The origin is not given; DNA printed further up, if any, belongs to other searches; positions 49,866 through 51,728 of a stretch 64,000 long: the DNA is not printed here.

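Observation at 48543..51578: Minimal three-gene Rnf/Nqr-like flavin electron-transfer module: ApbE + RnfG/NqrC-like FMN-binding protein + RnfD/NqrB-like::FNR fusion, with no other rnf/nqr subunits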

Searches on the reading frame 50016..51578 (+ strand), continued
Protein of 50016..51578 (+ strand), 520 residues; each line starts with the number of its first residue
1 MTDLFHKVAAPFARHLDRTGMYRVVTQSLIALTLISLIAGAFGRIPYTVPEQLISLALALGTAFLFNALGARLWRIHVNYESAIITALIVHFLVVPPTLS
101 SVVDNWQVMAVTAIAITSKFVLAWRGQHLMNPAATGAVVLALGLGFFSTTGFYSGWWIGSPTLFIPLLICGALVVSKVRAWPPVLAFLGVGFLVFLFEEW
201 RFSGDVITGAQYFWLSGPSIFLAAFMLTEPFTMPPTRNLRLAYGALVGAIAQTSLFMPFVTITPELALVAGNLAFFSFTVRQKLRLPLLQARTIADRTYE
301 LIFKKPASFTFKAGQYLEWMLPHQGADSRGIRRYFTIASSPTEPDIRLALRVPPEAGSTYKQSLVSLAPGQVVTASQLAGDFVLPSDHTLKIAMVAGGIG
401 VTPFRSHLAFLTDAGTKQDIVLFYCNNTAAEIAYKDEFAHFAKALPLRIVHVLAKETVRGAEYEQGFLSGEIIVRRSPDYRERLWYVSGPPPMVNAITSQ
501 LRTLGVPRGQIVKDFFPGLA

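Call 30: find_encoding_contigs(protein=P0001, flank=3000, max_places=4)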
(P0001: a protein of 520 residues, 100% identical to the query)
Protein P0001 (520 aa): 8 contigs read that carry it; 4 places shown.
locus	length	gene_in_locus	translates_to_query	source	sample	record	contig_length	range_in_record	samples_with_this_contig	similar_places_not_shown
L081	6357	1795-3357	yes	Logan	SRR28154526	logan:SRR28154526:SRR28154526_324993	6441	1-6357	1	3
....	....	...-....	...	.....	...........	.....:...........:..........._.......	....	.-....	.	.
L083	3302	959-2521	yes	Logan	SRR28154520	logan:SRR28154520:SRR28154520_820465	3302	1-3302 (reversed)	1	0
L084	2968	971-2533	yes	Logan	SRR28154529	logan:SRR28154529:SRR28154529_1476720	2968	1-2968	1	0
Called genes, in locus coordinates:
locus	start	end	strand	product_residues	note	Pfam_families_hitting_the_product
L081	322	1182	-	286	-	PF02424:ApbE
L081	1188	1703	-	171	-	-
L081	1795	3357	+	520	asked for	PF03116:NQR2_RnfD_RnfE (weak), PF00175:NAD_binding_1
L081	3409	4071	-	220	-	PF03167:UDG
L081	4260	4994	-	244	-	-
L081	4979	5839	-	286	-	PF01149:Fapy_DNA_glyco, PF06831:H2TH, PF06827:zf-FPG_IleRS (weak)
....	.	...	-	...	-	?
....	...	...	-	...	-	-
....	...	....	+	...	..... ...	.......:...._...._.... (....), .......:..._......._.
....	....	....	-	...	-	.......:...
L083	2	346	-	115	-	?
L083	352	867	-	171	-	-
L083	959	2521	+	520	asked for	PF03116:NQR2_RnfD_RnfE (weak), PF00175:NAD_binding_1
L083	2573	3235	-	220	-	PF03167:UDG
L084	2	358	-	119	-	?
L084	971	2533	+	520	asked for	PF03116:NQR2_RnfD_RnfE (weak), PF00175:NAD_binding_1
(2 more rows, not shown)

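Call 33: predict_structure(alignment_id=A1)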
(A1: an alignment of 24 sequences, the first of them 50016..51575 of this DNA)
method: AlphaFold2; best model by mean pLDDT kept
length: 520 residues; sequences in the alignment: 24
mean_pLDDT: 88.5   pTM: 0.85
mean pLDDT of the five models: 88.5, 88.0, 86.6, 85.7, 84.9
residues with pLDDT >= 90: 310; 70-90: 176; 50-70: 31; < 50: 3
segments of 3 or more residues with pLDDT < 50: none
pLDDT, mean of each block of 10 residues (from residue 1): 72 74 92 96 93 97 96 86 94 90 92 94 79 90 76 71 92 90 95 94 89 81 89 88 95 85 87 87 87 93 91 86 62 80 93 73 88 83 92 95 96 95 96 95 96 94 94 96 95 92 96 70
secondary structure, 60 per line:
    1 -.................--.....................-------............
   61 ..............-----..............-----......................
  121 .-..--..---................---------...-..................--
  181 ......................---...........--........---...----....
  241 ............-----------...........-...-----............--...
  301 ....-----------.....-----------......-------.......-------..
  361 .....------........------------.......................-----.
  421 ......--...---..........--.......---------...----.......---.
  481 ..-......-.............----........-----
elements in order: H2-18 H21-41 H49-74 H80-93 H99-121 H132-147 H161-178 H181-202 H206-216 H219-226 H237-252 H264-274 E284-295 E298-304 E316-320 E332-337 E345-351 H359-365 E372-379 E392-397 H398-414 E420-426 H435-444 E447-453 E463-465 H470-476 E484-489 H491-503 E511-515

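Call 37: fold_search(model_id=the predicted structure, library=pdb)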
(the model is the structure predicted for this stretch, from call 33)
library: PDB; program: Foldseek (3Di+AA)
matches with E <= 10: 1155; with E <= 0.001: 322
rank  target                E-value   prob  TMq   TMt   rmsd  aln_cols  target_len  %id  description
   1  8qta                  5.9e-16  1.00  0.37  0.47  17.9       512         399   13  Cryo-EM structure of Streptococcus pneumoniae NADPH oxidase F397A mutant in complex with NADPH (released 2024-07-24)
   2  6o0a                  1.0e-15  1.00  0.40  0.54  12.1       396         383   18  Crystal structure of flavohemoglobin from Malassezia yamatoensis with bound FAD and heme determined by iron SAD phasing (released 2019-03-06)
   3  5ogx                  2.7e-15  1.00  0.40  0.61   2.9       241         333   26  Crystal structure of Amycolatopsis cytochrome P450 reductase GcoB. (released 2018-07-04)
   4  1gvh                  3.9e-15  1.00  0.43  0.56  14.7       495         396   14  The X-ray structure of ferric Escherichia coli flavohemoglobin reveals an unespected geometry of the distal heme pocket (released 2002-08-06)
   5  8qt6                  3.9e-15  1.00  0.34  0.43  18.0       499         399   14  Cryo-EM structure of Streptococcus pneumoniae NADPH oxidase (released 2024-07-24)
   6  4eh1_B                6.5e-15  1.00  0.39  0.82   3.3       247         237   18  Crystal Structure of the Flavohem-like-FAD/NAD Binding Domain of Nitric Oxide Dioxygenase from Vibrio cholerae O1 biov (released 2012-04-25)
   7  4eh1_A                1.4e-14  1.00  0.40  0.84   2.8       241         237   18  Crystal Structure of the Flavohem-like-FAD/NAD Binding Domain of Nitric Oxide Dioxygenase from Vibrio cholerae O1 biov (released 2012-04-25)
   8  7qty                  1.8e-14  1.00  0.40  0.72   4.9       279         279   23  X-ray structure of FAD domain of NqrF of Klebsiella pneumoniae (released 2022-02-09)
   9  8a1t_F                2.0e-14  1.00  0.41  0.51   3.6       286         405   22  Sodium pumping NADH-quinone oxidoreductase (released 2023-06-14)
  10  2r6h_D                4.5e-14  1.00  0.39  0.68   5.4       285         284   23  Crystal structure of the domain comprising the NAD binding and the FAD binding regions of the NADH:ubiquinone oxidored (released 2007-09-11)
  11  3fpk_A                4.5e-14  1.00  0.38  0.76   3.7       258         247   20  Crystal Structure of Ferredoxin-NADP Reductase from Salmonella typhimurium (released 2009-02-03)
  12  8dos_A                6.5e-14  1.00  0.37  0.74   3.8       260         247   22  Crystal structure of Ferredoxin (flavodoxin):NADP(+) oxidoreductase from Klebsiella pneumoniae (released 2022-07-27)
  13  2r6h_B                7.2e-14  1.00  0.39  0.69   5.1       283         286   22  Crystal structure of the domain comprising the NAD binding and the FAD binding regions of the NADH:ubiquinone oxidored (released 2007-09-11)
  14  6wxv_A                7.6e-14  1.00  0.34  0.18  18.5       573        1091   16  CryoEM structure of mouse DUOX1-DUOXA1 complex in the presence of NADPH (released 2020-09-02)
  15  2r6h_C                8.0e-14  1.00  0.40  0.70   5.0       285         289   22  Crystal structure of the domain comprising the NAD binding and the FAD binding regions of the NADH:ubiquinone oxidored (released 2007-09-11)
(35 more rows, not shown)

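Call 60: list_cluster_members(proteins=[window:50016-51575:+, window:49412-49924:-, window:48546-49403:-])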
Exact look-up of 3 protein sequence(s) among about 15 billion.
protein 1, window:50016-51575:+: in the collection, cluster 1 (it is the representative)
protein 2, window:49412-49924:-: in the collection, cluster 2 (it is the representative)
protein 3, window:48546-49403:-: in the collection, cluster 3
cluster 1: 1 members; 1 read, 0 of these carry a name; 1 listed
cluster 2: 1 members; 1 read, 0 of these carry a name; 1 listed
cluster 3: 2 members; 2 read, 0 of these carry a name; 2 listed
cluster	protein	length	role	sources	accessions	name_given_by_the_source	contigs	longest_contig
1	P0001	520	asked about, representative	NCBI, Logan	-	-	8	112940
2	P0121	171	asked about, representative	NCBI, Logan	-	-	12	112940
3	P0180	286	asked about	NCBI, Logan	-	-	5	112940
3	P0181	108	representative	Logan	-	-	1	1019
